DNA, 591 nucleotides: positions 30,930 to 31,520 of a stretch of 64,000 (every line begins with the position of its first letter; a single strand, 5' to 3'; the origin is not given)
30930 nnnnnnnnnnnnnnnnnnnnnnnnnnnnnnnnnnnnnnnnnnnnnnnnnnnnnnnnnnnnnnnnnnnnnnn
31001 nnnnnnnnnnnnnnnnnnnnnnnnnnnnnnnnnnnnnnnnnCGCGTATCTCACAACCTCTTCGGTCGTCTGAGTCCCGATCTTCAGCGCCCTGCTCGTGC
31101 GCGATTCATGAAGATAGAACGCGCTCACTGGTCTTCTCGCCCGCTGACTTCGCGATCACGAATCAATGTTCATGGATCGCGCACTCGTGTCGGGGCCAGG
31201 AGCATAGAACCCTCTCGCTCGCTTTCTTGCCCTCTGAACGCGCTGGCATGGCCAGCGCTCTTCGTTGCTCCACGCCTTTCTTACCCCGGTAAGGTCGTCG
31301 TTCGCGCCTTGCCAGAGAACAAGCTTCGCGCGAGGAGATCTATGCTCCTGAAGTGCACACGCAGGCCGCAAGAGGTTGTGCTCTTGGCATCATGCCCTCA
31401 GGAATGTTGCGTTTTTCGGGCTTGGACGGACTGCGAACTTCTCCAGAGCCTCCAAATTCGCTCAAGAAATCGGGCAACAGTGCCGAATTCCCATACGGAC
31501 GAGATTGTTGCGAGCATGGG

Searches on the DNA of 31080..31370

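Call 77: search_rna_families(source=window, start=31080, end=31370, threshold=evalue, max_evalue=1)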
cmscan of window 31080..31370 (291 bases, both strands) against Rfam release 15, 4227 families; matches with E-value up to 1: 0.
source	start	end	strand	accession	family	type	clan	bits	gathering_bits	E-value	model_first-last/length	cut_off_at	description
